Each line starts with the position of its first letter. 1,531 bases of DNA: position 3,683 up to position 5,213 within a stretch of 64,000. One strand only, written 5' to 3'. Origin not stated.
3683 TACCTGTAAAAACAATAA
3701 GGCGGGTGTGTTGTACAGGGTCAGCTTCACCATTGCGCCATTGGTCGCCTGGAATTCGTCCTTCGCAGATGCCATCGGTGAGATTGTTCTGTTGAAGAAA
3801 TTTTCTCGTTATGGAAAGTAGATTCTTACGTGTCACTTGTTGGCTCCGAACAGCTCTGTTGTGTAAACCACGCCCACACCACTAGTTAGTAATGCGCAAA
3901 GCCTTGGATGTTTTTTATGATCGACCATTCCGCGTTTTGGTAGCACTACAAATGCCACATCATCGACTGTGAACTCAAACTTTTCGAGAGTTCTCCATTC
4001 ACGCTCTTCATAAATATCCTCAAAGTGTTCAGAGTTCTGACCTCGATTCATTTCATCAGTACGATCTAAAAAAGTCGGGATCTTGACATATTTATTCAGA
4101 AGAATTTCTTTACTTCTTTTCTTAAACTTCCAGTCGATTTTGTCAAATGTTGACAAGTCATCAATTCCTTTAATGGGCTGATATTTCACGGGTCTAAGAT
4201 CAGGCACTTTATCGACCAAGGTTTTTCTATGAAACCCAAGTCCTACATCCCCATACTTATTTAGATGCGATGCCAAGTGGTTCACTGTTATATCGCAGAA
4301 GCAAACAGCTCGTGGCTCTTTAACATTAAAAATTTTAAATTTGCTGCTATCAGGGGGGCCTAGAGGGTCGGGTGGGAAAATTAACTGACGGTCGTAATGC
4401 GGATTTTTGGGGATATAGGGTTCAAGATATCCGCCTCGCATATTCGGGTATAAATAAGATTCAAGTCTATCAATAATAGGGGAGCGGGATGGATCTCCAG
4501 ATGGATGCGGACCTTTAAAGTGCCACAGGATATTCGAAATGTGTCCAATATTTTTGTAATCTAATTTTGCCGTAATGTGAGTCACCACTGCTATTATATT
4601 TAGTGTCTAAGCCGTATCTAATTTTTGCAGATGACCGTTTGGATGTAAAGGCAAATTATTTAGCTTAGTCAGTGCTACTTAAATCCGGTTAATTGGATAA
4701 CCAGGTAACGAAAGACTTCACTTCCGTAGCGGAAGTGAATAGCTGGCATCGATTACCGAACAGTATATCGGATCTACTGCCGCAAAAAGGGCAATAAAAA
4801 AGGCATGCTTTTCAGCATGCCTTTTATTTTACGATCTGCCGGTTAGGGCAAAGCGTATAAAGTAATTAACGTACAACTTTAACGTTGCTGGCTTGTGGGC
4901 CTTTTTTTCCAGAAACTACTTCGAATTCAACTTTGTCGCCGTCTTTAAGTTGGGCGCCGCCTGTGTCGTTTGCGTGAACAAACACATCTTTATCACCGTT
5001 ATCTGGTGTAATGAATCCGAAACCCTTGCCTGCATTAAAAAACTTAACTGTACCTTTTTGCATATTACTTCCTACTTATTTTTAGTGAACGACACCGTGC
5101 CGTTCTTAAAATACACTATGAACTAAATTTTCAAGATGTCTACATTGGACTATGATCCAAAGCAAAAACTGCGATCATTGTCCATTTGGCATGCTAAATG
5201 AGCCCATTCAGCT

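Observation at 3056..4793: Low-GC two-gene islet: AbiGi/DUF2971-like protein + unassignable 246-aa partner (candidate novel abortive-infection/defence pair)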

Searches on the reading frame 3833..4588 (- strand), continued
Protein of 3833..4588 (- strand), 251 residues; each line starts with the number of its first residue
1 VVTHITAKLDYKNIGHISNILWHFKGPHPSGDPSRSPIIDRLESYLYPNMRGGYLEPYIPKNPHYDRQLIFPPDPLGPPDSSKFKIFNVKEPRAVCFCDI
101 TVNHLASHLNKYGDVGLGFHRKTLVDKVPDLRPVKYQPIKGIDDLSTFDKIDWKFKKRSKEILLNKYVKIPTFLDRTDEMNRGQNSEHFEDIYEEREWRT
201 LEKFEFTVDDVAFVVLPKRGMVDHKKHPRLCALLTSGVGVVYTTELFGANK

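Call 96: get_annotated_region(hit=H23, flank=3000)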
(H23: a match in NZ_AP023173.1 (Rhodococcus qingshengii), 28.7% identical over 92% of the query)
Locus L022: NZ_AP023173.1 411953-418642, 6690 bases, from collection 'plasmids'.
description: Rhodococcus qingshengii strain CS98 plasmid RQCS_2
organism: Rhodococcus qingshengii (NCBI taxid 334542)
taxonomy: Bacteria; Actinomycetota; Actinomycetes; Mycobacteriales; Nocardiaceae; Rhodococcus; Rhodococcus qingshengii
host: -; source: -; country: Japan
typing (MOB-suite, as given by PLSDB): non-mobilizable
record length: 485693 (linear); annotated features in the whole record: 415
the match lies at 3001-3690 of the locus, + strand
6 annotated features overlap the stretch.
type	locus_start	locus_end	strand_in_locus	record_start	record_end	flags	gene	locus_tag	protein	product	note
CDS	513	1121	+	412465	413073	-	-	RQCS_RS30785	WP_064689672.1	hypothetical protein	-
CDS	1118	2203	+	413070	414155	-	-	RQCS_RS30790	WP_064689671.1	hypothetical protein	-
CDS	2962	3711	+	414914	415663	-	-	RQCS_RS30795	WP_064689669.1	abortive infection system antitoxin AbiGi family protein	-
CDS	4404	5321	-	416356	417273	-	-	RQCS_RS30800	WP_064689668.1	hypothetical protein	-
CDS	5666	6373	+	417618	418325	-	-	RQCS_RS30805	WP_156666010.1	hypothetical protein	-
CDS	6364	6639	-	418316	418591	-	-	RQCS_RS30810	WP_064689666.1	hypothetical protein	-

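Call 97: get_annotated_region(hit=H13, flank=3000)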
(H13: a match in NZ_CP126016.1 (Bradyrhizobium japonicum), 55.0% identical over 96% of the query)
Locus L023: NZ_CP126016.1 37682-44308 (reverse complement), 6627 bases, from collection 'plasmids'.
description: Bradyrhizobium japonicum strain S11L-Bj plasmid pS11L-3, complete sequence
organism: Bradyrhizobium japonicum (NCBI taxid 375)
taxonomy: Bacteria; Pseudomonadota; Alphaproteobacteria; Hyphomicrobiales; Nitrobacteraceae; Bradyrhizobium; Bradyrhizobium japonicum
host: -; source: Glycine max,soybean,root nodule; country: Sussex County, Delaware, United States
typing (MOB-suite, as given by PLSDB): conjugative; relaxase MOBQ; mating-pair formation MPF_T
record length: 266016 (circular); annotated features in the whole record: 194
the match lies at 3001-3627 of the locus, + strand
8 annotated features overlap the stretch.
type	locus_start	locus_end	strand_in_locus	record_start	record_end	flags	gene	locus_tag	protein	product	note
CDS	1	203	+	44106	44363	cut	-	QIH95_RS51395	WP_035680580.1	hypothetical protein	-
CDS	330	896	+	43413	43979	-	-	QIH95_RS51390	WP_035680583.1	hypothetical protein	-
CDS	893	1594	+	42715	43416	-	-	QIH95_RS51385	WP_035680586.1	hypothetical protein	-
CDS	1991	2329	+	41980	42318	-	-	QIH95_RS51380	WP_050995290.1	hypothetical protein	-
CDS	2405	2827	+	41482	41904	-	-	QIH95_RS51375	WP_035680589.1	hypothetical protein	-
CDS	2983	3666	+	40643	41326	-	-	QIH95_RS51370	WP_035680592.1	abortive infection system antitoxin AbiGi family protein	-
CDS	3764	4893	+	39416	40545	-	-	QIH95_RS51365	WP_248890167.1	IS3-like element ISRj2 family transposase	-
CDS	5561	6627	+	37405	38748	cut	-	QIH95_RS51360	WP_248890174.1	IS1380 family transposase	-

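Call 100: search_protein_families(library=pfam, proteins=[L019:3642-4844:+, L019:2779-3639:+, L020:3898-4095:+, L020:4098-4586:+, L020:2980-3726:+], max_evalue=0.01)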
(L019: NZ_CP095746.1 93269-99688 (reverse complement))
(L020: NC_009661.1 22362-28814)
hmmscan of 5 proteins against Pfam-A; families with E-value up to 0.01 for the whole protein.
L019:3642-4844:+ (400 aa): 1 family
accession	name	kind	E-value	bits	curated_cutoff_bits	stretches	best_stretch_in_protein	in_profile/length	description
PF16873.10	AbiGii_2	-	3.8e-73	247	25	1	1-396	1-397/397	Putative abortive phage resistance protein AbiGii toxin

L019:2779-3639:+ (286 aa): 1 family
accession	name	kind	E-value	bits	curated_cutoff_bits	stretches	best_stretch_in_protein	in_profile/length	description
PF10899.13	AbiGi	-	1.8e-26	93.7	22.4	1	55-245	3-184/185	Putative abortive phage resistance protein AbiGi, antitoxin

L020:3898-4095:+ (65 aa): 0 families

L020:4098-4586:+ (162 aa): 0 families

L020:2980-3726:+ (248 aa): 1 family
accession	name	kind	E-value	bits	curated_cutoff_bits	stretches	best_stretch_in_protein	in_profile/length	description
PF10899.13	AbiGi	-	1e-33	117.3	22.4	1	27-205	4-185/185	Putative abortive phage resistance protein AbiGi, antitoxin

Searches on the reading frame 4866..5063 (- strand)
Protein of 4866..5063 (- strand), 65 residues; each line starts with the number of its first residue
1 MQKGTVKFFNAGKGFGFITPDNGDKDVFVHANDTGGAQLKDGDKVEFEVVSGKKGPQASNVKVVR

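Call 37: find_encoding_contigs(protein=window:4866-5063:-, flank=7000, max_places=10)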
Protein window:4866-5063:- (65 aa): 3 contigs read that carry it; 2 places shown.
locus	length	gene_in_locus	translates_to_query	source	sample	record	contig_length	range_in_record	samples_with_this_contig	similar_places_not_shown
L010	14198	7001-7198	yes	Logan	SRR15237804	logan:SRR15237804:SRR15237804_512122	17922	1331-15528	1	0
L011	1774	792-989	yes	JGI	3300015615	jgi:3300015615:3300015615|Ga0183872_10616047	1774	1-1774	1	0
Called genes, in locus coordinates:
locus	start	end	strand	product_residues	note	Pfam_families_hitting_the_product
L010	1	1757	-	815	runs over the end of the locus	PF04357:TamB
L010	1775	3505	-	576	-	PF01103:Omp85 (weak)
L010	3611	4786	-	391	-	PF13439:Glyco_transf_4, PF13579:Glyco_trans_4_4 (weak), PF00534:Glycos_transf_1, PF13692:Glyco_trans_1_4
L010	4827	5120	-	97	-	-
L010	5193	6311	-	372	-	-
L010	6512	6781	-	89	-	PF09905:VF530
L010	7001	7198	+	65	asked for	PF00313:CSD, PF08206:OB_RNB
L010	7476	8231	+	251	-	PF10899:AbiGi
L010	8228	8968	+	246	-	-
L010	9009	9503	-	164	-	-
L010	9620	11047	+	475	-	PF13167:GTP-bdg_N, PF16360:GTP-bdg_M, PF01926:MMR_HSR1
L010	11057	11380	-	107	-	PF12840:HTH_20, PF01022:HTH_5 (weak)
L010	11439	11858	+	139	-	PF08327:AHSA1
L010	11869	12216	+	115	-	PF04828:GFA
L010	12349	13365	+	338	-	-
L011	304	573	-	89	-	PF09905:VF530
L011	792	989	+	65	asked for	PF00313:CSD, PF08206:OB_RNB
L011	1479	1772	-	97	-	?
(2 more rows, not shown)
